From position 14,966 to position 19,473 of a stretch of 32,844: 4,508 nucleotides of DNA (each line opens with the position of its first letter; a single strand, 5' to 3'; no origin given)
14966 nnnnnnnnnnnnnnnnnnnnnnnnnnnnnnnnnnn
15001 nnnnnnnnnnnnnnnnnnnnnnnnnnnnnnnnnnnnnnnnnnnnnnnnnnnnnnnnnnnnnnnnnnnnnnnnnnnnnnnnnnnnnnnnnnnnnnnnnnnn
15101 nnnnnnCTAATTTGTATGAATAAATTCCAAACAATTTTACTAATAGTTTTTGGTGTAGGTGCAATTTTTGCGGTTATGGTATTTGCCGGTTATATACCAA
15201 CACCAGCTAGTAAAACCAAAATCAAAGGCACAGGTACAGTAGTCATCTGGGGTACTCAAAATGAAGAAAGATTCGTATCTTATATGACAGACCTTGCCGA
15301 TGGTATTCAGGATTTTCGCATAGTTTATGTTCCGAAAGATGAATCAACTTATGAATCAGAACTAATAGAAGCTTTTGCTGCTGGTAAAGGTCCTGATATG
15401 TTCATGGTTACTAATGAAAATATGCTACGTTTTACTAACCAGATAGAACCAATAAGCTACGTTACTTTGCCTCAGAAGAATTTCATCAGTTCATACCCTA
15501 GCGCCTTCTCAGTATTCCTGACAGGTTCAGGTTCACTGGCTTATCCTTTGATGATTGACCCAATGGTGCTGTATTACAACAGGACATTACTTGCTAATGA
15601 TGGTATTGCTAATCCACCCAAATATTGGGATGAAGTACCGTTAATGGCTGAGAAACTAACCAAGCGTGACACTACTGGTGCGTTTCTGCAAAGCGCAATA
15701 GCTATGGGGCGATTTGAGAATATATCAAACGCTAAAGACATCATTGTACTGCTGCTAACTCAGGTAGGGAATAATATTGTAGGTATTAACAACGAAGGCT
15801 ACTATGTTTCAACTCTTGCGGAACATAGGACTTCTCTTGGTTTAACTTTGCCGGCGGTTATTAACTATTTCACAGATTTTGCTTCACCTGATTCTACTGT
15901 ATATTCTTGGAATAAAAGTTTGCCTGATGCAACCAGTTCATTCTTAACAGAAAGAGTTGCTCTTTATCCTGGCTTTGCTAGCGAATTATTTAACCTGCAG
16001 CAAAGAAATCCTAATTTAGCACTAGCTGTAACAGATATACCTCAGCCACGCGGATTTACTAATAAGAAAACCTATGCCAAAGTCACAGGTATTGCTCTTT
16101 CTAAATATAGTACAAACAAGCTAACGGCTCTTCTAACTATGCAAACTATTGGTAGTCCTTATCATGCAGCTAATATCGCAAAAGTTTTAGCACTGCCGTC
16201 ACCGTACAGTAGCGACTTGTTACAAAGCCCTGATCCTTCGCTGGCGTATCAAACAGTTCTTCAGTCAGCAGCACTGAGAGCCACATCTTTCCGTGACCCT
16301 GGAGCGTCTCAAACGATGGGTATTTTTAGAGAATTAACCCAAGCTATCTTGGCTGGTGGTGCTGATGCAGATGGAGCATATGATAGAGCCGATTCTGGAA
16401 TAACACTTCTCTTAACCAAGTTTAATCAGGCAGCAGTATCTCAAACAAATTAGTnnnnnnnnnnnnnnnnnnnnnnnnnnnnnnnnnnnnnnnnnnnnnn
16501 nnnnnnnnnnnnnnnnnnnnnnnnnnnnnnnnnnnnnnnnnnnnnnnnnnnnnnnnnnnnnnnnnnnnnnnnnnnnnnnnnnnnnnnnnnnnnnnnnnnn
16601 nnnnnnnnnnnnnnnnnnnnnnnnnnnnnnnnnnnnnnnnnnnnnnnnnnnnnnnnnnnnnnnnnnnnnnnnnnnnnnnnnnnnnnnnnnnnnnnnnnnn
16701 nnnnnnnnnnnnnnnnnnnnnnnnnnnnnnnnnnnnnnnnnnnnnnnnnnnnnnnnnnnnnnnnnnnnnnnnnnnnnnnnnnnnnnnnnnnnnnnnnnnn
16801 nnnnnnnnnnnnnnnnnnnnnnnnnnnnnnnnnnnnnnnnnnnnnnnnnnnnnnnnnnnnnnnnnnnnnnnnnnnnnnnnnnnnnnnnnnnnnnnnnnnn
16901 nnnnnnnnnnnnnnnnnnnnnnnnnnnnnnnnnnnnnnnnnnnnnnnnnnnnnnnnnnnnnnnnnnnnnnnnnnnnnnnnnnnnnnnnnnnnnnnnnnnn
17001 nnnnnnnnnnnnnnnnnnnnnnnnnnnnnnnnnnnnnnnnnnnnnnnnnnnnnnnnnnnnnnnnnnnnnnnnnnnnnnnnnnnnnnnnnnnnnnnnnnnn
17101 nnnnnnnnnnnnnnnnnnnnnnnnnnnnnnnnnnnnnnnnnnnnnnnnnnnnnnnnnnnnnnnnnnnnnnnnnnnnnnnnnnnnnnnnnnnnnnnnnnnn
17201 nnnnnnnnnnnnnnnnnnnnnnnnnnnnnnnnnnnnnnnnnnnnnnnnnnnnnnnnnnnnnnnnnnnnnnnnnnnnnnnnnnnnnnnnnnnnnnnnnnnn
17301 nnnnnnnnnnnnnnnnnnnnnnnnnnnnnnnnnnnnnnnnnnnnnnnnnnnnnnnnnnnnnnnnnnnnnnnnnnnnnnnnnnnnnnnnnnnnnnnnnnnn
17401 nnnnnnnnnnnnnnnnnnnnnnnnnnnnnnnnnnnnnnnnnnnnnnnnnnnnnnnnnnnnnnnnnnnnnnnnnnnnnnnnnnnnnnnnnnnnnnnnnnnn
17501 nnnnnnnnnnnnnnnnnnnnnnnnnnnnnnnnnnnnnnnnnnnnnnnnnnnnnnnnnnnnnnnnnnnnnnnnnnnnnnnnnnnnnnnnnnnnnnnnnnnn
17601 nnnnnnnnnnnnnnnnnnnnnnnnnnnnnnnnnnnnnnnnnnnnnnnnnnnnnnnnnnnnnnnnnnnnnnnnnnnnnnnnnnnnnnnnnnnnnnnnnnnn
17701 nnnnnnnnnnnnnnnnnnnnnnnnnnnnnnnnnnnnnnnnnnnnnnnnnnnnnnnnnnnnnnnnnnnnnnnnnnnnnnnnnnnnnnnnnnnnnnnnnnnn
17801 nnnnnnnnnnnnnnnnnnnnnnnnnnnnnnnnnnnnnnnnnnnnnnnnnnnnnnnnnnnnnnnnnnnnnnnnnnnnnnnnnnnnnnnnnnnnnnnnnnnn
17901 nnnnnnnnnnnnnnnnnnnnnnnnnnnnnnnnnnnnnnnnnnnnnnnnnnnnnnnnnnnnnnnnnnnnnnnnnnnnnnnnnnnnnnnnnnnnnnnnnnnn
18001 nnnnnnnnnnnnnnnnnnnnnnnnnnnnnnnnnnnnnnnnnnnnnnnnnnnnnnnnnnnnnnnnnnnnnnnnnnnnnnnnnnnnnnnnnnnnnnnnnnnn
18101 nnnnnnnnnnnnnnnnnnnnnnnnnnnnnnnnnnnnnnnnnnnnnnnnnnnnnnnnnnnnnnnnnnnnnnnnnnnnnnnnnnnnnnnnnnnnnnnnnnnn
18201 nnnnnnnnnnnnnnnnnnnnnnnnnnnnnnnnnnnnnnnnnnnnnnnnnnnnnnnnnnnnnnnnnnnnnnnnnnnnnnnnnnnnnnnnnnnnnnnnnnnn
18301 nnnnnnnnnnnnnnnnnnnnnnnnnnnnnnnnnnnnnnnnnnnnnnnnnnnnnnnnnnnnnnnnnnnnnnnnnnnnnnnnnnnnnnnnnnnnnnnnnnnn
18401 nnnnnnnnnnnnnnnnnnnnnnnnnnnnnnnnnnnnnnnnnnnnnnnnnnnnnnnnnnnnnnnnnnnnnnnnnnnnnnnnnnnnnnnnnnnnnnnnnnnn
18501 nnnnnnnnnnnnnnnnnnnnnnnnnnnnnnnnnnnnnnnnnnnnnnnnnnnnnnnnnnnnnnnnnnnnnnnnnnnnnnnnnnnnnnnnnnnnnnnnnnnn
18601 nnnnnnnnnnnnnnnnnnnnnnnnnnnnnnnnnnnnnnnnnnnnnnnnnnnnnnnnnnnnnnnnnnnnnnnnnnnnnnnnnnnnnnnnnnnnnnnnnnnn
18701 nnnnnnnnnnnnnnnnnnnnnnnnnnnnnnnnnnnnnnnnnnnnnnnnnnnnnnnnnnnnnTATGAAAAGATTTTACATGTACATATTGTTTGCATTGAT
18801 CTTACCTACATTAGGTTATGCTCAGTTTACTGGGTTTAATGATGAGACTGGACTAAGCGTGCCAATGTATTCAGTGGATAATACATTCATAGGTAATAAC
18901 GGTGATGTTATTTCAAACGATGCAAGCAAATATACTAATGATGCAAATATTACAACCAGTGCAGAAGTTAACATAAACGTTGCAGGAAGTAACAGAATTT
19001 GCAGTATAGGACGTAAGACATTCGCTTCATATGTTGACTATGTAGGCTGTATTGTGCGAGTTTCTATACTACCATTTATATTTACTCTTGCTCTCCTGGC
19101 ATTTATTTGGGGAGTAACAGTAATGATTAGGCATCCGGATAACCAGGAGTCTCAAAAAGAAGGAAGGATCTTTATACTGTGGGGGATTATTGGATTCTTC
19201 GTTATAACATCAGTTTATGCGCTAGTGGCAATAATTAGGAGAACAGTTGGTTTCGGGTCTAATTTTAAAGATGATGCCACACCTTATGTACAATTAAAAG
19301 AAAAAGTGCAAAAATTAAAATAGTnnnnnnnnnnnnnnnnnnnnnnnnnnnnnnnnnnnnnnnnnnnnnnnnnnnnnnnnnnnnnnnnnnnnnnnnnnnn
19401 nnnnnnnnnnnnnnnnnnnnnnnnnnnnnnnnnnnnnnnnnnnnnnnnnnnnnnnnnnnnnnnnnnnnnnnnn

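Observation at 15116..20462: Surface-filament-like cluster: orphan solute-binding protein plus five tandem TrbC/VirB2-like two-TM pilin paralogues, with no secretion machinery nearby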

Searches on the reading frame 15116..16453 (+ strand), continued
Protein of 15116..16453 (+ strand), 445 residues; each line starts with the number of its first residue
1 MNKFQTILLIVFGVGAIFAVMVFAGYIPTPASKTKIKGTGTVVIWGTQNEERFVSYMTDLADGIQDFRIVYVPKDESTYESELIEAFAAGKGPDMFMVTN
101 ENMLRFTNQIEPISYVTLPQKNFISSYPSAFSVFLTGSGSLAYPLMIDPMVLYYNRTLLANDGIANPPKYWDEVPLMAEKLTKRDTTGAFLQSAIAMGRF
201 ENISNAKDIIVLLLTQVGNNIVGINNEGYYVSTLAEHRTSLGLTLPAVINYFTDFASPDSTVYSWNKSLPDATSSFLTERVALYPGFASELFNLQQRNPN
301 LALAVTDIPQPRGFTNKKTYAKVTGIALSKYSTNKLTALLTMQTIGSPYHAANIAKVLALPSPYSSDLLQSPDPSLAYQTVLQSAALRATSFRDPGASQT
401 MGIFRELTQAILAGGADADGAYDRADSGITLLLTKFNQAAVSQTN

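Call 61: search_solved_structures(query=A1, max_evalue=0.00001)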
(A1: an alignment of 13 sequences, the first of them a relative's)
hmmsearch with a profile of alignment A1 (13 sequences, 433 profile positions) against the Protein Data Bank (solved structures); distinct sequences matched with E-value up to 0.00001: 472 (the best 60 are shown).
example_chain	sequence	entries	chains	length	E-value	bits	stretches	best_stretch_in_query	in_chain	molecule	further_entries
8jbg_B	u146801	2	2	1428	2e-20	76.2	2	31-187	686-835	Neuromedin-K receptor (NK3R-pFastbac1) | NK3R-pFastbac1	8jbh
9vus_A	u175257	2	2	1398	9.5e-20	73.9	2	35-187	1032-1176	Soluble cytochrome b562,2-oxoglutarate receptor 1,Soluble cytochrome b562,2-oxoglutarate r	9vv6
4r9f_A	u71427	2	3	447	4.4e-19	71.7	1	12-431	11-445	MBP1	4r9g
9p0x_T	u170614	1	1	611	1.6e-13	53.4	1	5-187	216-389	Tissue factor,Maltose/maltodextrin-binding periplasmic protein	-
3k01_A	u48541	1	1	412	2e-13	53.1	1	27-187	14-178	Acarbose/maltose binding protein GacH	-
3jzj_A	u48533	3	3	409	2.1e-13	53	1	32-187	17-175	Acarbose/maltose binding protein GacH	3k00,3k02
4qrz_A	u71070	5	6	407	4.5e-13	51.9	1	53-185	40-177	ABC-TYPE SUGAR TRANSPORTER | ABC transporter, substrate binding protein (Sugar)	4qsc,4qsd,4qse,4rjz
1eu8_A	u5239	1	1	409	1.4e-12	50.3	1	75-185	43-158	TREHALOSE/MALTOSE BINDING PROTEIN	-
3uor_A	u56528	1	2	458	2.8e-12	49.3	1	38-184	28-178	ABC transporter sugar binding protein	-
5ci5_A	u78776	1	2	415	1.1e-11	47.4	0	41-185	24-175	Extracellular solute-binding protein family 1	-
1elj_A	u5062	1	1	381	1.3e-11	47.1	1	38-181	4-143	MALTODEXTRIN-BINDING PROTEIN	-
7nbz_A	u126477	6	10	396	1.9e-11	46.6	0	127-185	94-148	Sulfoquinovosyl binding protein | Sulfoquinovosyl glycerol-binding protein SmoF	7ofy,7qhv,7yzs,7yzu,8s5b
5ysb_A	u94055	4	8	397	2.4e-11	46.2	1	42-187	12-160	Lin1841 protein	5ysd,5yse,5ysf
8art_A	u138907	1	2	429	2.6e-11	46.1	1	26-185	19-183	Putative secreted maltose-binding protein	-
8tnp_C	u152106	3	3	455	7.4e-11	44.6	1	33-187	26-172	Maltose/maltodextrin-binding periplasmic protein,SD40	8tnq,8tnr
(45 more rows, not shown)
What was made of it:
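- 15116..16453 (+): Extracellular solute-binding protein of family 1 (oligosaccharide type), with a conserved N-terminal hydrophobic anchor and no lipobox. The profile's best full-length PDB match is 4r9f 'MBP1' at E 4e-19 (call 61).
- On ABC-importer solute-binding proteins, family 1 (CUT1 type): The profile covers 4r9f almost end to end at E 4e-19 (call 61).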

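Call 71: search_protein_families(library=ncbifam, proteins=[window:15116-16453:+], max_evalue=0.01)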
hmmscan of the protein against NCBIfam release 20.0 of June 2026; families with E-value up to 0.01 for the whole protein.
window:15116-16453:+ (445 aa): 3 families
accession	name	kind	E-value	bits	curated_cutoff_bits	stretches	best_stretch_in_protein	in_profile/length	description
NF007011.0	PRK09474.1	equivalog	1.5e-06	27.3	291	1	80-185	70-169/396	maltose/maltodextrin ABC transporter substrate-binding protein MalE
NF008211.0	PRK10974.1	equivalog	0.0005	18.8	411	1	61-203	51-203/439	sn-glycerol-3-phosphate ABC transporter substrate-binding protein UgpB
TIGR03850.1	bind_CPR_0540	equivalog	0.0061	15.2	299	0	143-185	154-195/437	carbohydrate ABC transporter substrate-binding protein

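Call 82: search_protein_families(library=pfam, proteins=[L068:11301-11699:+, L068:11722-12141:+, L068:12154-12471:+, L068:12570-12947:+, L068:12953-13276:+, L068:10001-11269:+], max_evalue=0.1)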
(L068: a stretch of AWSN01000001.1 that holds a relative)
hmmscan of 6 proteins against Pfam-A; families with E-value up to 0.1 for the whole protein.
L068:11301-11699:+ (132 aa): 3 families
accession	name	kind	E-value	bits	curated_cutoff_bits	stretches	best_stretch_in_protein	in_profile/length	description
PF18895.5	T4SS_pilin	-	2.1e-10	40.9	26.6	1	51-117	7-71/71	Type IV secretion system pilin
PF04956.18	TrbC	-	0.00049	20.7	27.9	1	30-117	27-98/98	TrbC/VIRB2 pilin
PF17073.10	SafA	-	0.013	15.9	27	1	3-26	15-39/66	Two-component-system connector protein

L068:11722-12141:+ (139 aa): 6 families
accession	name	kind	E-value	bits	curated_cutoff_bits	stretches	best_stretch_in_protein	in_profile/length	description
PF18895.5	T4SS_pilin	-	1.5e-07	31.8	26.6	1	61-128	5-71/71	Type IV secretion system pilin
PF01554.23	MatE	-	4.1e-05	23.8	24.9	1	24-128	33-135/161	MatE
PF04956.18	TrbC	-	0.00066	20.3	27.9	1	60-122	36-92/98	TrbC/VIRB2 pilin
PF10060.15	DUF2298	-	0.011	15.1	27.8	1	11-123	324-411/488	Uncharacterized membrane protein (DUF2298)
PF05767.17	Pox_A14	-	0.025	15.2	27.7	1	63-125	5-66/93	Poxvirus virion envelope protein A14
PF07330.17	DUF1467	-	0.061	13.7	29.4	1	94-135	41-82/83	Protein of unknown function (DUF1467)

L068:12154-12471:+ (105 aa): 7 families
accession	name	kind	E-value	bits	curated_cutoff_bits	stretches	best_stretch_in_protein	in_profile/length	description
PF18895.5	T4SS_pilin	-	2.1e-07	31.3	26.6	1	31-83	20-71/71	Type IV secretion system pilin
PF07155.17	ECF-ribofla_trS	-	0.0016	18.9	26.7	1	26-88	74-136/172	ECF-type riboflavin transporter, S component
PF07264.17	EI24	-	0.0021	18.7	32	1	20-88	12-83/199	Sulfate transporter CysZ/Etoposide-induced protein 2.4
PF06570.16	DUF1129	-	0.0052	16.9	29.1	1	28-85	115-173/207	Protein of unknown function (DUF1129)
PF14093.11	DUF4271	-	0.0064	16.8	29.7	1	29-90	54-115/206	Domain of unknown function (DUF4271)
PF20303.3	YLATT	-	0.0064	16.8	26.7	1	29-73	4-48/107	YEATS-Like-Associating Three TM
PF12442.13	DUF3681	-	0.013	16.4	24.3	1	30-78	46-94/96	Protein of unknown function (DUF3681)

L068:12570-12947:+ (125 aa): 5 families
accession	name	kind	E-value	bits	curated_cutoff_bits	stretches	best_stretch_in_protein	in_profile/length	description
PF18895.5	T4SS_pilin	-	4.3e-10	40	26.6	1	29-93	5-69/71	Type IV secretion system pilin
PF00520.37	Ion_trans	-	0.0053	16.4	25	1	6-101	95-200/241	Ion transport protein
PF05105.17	Phage_holin_4_1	-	0.0074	16.8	22.2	1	30-89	3-62/116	Bacteriophage holin family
PF10661.14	EssA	-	0.059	13.7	24.1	1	63-99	110-147/147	WXG100 protein secretion system (Wss), protein EssA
PF07950.16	MCP1_TM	-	0.087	14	22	0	41-97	44-102/105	MDM10-complementing protein 1, transmembrane domain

L068:12953-13276:+ (107 aa): 5 families
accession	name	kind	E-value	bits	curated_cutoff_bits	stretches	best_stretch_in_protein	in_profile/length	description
PF18895.5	T4SS_pilin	-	2.4e-09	37.6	26.6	1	24-84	12-71/71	Type IV secretion system pilin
PF03994.20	DUF350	-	0.0022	18.5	26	1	33-95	53-107/133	Domain of Unknown Function (DUF350)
PF06570.16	DUF1129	-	0.017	15.1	29.1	1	17-88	100-175/207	Protein of unknown function (DUF1129)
PF08733.15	PalH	-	0.026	14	34.1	1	23-78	220-266/332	PalH/RIM21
PF04246.17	RseC_MucC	-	0.053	13.9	24.4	1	24-91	71-121/130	Positive regulator of sigma(E), RseC/MucC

L068:10001-11269:+ (423 aa): 2 families
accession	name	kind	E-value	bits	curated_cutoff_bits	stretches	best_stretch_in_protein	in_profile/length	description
PF01547.30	SBP_bac_1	-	8.8e-19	69.1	26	1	71-335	26-290/307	Bacterial extracellular solute-binding protein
PF13416.11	SBP_bac_8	-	4.1e-14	53.5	27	1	69-340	12-238/279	Bacterial extracellular solute-binding protein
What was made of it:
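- On TrbC/VirB2 conjugative pilins (PF04956): L068 orthologues score 20-21 bits (call 82).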

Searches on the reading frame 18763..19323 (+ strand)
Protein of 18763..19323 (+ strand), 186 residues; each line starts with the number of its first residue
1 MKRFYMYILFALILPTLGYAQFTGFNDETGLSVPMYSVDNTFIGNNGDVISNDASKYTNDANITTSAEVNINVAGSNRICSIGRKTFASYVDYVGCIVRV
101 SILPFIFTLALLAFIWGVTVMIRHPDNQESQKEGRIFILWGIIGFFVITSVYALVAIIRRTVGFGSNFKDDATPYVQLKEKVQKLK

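Call 3: search_protein_families(library=pfam, proteins=[window:18763-19323:+], max_evalue=1)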
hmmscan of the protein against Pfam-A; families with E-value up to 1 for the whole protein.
window:18763-19323:+ (186 aa): 3 families
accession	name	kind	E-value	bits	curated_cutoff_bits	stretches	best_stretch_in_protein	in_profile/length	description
PF18895.5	T4SS_pilin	-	1.6e-05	25.4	26.6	1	106-156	20-69/71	Type IV secretion system pilin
PF10951.13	DUF2776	-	0.0048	16.7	26.1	1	105-162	229-285/348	Protein of unknown function (DUF2776)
PF05478.16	Prominin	-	0.0067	15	34.3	1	50-163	376-490/799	Prominin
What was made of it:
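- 18763..19323 (+): P2, pilin class C3. Signal peptide, Asn-rich N-terminal extracellular region, hairpin module, C-terminal IIRRTVG motif. PF18895 at 25.4 bits, just below the cut-off (call 3).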

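Call 71: search_protein_families(library=ncbifam, proteins=[window:18763-19323:+], max_evalue=0.01)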
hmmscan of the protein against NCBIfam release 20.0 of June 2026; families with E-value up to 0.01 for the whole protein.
window:18763-19323:+ (186 aa): 1 family
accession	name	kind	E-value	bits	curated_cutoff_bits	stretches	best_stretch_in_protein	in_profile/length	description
NF045849.1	ICE_MMCAP2_0565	equivalog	0.0017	18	40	1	101-160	19-78/80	Mbov_0395 family pilin-like conjugal transfer protein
